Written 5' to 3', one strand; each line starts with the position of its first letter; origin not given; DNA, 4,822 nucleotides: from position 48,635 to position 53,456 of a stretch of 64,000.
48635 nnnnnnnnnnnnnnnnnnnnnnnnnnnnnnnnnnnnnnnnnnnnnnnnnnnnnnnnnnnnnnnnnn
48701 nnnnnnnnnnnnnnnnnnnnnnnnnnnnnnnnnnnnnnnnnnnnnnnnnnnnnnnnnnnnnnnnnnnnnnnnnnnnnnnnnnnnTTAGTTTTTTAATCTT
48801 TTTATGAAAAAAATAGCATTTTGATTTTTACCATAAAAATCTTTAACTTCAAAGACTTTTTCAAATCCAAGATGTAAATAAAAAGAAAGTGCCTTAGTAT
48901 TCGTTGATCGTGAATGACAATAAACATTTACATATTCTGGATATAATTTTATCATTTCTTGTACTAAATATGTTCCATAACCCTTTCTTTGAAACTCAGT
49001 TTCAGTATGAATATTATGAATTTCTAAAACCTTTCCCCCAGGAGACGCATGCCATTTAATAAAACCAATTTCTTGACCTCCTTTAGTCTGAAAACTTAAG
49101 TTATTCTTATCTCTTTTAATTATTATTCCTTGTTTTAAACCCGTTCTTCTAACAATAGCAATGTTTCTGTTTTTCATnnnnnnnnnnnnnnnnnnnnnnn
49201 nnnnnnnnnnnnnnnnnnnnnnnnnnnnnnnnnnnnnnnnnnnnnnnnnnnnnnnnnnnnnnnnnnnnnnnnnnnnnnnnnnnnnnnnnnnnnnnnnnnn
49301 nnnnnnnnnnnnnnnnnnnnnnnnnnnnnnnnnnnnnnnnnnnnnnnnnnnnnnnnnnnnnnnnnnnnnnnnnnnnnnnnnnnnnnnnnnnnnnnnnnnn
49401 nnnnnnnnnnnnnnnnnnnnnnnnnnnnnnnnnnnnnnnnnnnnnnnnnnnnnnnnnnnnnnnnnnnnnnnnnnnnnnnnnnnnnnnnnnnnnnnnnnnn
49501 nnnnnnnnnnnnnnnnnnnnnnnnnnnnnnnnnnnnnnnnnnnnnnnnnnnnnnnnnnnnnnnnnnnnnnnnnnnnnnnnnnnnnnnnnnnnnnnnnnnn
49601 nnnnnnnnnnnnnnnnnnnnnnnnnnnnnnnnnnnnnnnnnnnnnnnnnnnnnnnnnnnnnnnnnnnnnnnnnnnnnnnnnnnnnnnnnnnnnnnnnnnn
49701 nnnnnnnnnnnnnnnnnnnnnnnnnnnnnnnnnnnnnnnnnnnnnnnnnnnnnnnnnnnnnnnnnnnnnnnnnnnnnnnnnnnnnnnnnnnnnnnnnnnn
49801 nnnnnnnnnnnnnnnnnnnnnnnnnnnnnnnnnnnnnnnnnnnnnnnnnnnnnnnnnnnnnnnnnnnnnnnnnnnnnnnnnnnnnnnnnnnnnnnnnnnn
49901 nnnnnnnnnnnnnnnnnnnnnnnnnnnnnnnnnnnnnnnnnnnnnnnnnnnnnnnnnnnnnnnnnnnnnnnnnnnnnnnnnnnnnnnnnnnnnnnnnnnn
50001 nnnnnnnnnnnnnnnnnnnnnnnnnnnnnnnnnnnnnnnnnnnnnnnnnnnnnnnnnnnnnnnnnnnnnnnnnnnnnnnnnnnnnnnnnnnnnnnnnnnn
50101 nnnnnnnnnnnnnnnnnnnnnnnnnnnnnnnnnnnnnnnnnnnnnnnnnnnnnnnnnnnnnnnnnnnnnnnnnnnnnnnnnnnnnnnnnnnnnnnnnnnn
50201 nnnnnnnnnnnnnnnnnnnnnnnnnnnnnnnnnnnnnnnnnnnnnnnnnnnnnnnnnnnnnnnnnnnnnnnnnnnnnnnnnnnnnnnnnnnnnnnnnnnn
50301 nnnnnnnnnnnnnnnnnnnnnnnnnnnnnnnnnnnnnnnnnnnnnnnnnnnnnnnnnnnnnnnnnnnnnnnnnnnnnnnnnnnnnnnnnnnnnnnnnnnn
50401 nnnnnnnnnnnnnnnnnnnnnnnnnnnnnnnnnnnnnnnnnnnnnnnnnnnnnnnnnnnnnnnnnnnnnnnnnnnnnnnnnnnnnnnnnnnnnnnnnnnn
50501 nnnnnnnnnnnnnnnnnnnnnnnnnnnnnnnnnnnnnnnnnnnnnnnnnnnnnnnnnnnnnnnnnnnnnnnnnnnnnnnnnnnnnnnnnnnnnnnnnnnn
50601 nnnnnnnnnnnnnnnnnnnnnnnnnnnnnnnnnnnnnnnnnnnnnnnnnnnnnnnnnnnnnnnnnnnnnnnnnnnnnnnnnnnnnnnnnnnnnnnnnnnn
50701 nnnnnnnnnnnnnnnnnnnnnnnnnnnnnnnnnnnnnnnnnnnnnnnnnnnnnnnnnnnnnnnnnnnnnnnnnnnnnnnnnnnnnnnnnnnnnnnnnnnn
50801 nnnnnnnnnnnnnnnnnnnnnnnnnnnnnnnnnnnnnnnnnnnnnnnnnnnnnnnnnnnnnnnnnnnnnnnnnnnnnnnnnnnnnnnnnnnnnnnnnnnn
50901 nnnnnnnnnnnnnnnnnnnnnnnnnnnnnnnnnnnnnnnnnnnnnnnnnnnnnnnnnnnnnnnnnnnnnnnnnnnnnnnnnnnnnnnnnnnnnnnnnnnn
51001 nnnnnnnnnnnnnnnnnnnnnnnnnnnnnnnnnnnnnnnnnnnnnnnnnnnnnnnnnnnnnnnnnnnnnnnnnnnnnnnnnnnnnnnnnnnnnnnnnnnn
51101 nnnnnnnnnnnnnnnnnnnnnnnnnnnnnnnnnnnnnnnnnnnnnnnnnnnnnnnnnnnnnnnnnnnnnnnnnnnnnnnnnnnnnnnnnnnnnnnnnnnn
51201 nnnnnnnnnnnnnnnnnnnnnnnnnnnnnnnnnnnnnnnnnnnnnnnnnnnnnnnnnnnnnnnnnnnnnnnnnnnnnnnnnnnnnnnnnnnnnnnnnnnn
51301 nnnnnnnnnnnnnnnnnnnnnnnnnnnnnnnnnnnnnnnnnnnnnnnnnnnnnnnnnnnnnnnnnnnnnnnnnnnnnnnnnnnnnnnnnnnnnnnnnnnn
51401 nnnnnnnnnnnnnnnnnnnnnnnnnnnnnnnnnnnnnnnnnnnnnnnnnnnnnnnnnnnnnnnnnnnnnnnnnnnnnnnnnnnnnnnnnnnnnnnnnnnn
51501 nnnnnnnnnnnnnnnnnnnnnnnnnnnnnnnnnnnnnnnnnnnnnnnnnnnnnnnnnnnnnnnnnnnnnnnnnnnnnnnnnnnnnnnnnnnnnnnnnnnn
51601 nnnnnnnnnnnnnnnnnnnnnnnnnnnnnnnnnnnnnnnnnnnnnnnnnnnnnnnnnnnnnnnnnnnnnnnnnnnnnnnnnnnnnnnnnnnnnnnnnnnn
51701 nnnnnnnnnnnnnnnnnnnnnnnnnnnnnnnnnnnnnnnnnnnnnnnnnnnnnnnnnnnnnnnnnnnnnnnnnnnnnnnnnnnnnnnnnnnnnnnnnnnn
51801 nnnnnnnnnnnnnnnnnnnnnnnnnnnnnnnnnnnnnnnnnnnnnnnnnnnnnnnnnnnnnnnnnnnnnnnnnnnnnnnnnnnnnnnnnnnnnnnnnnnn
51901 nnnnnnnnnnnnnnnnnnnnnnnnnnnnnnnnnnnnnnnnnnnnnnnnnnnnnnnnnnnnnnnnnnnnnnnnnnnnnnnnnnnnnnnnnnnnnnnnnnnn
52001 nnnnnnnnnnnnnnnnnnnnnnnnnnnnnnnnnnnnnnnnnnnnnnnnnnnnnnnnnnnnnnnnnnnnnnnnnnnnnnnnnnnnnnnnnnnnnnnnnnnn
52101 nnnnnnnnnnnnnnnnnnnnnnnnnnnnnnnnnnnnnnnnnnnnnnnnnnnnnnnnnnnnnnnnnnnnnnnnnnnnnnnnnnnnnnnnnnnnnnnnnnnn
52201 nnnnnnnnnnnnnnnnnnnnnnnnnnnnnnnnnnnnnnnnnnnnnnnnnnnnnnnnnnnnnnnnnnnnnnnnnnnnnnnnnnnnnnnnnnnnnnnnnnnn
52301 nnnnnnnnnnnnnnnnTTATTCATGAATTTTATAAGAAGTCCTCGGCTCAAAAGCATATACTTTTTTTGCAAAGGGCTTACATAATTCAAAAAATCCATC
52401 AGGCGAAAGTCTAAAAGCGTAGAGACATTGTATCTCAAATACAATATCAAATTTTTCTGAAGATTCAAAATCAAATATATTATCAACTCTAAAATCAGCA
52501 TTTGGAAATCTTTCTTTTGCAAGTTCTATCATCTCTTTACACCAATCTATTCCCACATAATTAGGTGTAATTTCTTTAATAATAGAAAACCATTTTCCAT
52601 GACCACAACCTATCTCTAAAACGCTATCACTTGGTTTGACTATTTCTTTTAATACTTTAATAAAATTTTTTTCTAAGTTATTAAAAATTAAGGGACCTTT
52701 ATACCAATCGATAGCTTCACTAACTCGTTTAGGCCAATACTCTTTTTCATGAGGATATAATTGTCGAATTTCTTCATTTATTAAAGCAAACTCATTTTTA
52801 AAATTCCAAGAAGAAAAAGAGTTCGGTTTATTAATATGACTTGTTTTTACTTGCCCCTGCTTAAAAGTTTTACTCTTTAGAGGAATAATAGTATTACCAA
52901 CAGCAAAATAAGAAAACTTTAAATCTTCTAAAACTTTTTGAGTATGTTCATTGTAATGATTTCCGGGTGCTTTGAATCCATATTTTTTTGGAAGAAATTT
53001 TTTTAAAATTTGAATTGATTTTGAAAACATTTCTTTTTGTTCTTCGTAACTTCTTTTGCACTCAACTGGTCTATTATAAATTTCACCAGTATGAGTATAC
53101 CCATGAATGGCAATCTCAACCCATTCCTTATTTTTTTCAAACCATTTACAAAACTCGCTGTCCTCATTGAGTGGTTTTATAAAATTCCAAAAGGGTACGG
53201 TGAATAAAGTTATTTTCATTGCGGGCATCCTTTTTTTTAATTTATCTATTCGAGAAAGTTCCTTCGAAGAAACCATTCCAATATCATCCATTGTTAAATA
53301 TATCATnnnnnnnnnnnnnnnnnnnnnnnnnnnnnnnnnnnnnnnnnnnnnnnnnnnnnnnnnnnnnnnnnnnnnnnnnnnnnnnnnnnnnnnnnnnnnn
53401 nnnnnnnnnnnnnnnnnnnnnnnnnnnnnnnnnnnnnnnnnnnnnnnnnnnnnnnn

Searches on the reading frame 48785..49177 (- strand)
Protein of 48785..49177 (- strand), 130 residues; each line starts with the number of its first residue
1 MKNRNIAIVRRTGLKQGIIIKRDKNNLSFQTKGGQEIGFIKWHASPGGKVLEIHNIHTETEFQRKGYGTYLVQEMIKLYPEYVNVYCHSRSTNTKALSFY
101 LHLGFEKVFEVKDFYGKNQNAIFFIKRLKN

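Call 55: search_protein_families(library=pfam, proteins=[window:48785-49177:-], max_evalue=0.001)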
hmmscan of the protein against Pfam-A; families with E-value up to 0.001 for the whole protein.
window:48785-49177:- (130 aa): 4 families
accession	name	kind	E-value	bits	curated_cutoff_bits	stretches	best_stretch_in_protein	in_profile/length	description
PF00583.31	Acetyltransf_1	-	4.4e-11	43.5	20.7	1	33-105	41-116/116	Acetyltransferase (GNAT) family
PF13508.13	Acetyltransf_7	-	7.7e-10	39.5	27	1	32-107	10-84/84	Acetyltransferase (GNAT) domain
PF08445.16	FR47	-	2e-08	34.5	22.1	1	52-109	23-81/86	FR47-like protein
PF13673.13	Acetyltransf_10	-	1.4e-06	28.7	23.6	1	22-111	28-113/128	Acetyltransferase (GNAT) domain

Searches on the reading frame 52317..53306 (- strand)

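Call 42: search_protein_families(library=pfam, proteins=[window:52317-53306:-], max_evalue=0.001)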
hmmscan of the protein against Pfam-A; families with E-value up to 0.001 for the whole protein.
window:52317-53306:- (329 aa): 7 families
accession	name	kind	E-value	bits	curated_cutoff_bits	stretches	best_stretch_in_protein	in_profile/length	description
PF10096.14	DUF2334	-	5.8e-13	49.3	26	1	2-144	2-153/203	Uncharacterized protein conserved in bacteria (DUF2334)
PF13847.12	Methyltransf_31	-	6.1e-11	42.6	27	1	226-302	4-91/145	Methyltransferase domain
PF13649.12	Methyltransf_25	-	1.3e-10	42.3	27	1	229-298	1-77/97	Methyltransferase domain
PF13489.12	Methyltransf_23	-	6.7e-09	36.1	27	1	223-302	20-97/164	Methyltransferase domain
PF08241.18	Methyltransf_11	-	1.1e-08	36.1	21.2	1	230-306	1-80/95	Methyltransferase domain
PF08242.18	Methyltransf_12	-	3.9e-07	31.1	30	1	230-298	1-78/98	Methyltransferase domain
PF01522.26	Polysacc_deac_1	-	0.00096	19.5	23.1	0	30-133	33-123/124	Polysaccharide deacetylase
